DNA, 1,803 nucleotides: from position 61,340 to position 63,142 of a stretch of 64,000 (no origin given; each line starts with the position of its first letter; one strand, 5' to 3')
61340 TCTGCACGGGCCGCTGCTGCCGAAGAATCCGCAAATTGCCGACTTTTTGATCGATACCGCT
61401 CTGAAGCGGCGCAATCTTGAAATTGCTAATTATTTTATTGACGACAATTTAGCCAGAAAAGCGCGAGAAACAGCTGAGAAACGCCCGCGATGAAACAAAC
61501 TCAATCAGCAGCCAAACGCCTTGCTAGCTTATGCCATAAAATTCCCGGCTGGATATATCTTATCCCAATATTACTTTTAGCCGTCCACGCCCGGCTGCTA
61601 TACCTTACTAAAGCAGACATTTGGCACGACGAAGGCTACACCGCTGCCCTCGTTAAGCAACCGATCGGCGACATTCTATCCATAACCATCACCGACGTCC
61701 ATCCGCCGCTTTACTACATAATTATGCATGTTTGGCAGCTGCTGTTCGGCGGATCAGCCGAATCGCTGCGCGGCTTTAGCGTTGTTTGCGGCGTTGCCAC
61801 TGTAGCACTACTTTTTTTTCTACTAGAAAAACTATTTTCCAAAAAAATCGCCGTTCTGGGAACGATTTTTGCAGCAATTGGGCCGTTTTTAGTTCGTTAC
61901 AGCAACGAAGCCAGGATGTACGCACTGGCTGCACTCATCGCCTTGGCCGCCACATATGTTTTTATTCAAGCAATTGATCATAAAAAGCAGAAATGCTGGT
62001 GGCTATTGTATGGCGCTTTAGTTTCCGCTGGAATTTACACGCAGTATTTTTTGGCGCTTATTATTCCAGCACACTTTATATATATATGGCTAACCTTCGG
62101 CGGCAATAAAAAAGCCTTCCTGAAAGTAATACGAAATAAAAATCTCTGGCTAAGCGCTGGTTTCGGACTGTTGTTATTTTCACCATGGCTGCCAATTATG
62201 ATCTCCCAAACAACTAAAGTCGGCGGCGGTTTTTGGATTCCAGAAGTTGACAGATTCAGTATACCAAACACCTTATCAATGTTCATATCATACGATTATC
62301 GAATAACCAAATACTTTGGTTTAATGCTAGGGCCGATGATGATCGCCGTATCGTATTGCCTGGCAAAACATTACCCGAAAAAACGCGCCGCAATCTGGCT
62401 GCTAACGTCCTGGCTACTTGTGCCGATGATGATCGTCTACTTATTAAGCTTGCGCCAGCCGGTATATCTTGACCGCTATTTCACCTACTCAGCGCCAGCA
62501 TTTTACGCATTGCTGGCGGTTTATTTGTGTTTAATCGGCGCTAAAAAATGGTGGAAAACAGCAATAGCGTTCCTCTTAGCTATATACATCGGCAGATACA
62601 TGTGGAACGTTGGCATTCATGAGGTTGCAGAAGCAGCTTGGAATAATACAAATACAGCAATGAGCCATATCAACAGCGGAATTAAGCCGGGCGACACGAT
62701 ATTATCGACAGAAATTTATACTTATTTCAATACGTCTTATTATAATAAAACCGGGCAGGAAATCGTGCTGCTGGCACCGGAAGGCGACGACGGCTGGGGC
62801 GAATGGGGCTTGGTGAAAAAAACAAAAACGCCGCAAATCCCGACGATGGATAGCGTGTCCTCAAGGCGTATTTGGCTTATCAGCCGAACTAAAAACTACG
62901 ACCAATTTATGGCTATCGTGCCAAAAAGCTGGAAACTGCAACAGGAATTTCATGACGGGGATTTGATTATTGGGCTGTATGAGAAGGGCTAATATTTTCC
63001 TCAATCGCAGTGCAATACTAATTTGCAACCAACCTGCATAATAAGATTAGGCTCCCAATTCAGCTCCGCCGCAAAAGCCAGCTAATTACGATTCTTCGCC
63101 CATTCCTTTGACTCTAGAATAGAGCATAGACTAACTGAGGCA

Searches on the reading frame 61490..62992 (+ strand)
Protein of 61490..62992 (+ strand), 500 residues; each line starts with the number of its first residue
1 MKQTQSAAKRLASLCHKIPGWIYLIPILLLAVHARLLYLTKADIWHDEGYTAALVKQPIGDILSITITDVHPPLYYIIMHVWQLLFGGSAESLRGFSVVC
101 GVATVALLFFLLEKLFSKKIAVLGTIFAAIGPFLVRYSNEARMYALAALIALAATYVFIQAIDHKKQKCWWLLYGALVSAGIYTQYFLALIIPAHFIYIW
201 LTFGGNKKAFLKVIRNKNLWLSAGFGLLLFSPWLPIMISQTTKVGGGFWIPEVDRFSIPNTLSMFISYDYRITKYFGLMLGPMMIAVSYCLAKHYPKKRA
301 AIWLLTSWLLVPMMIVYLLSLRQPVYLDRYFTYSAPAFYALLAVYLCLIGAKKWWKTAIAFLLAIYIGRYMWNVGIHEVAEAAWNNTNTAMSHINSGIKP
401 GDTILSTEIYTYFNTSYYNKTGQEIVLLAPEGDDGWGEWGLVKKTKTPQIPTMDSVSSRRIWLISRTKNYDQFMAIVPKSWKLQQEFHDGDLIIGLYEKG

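Call 16: search_protein_families(library=pfam, proteins=[window:61490-62992:+], max_evalue=0.01)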
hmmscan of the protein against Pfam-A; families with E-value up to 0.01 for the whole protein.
window:61490-62992:+ (500 aa): 2 families
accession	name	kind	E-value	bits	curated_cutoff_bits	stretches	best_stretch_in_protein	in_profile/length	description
PF13231.12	PMT_2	-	5e-20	72.8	26.1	1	71-234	2-158/160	Dolichyl-phosphate-mannose-protein mannosyltransferase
PF14897.12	EpsG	-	2.8e-05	23.8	30.1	1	21-374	2-312/326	EpsG family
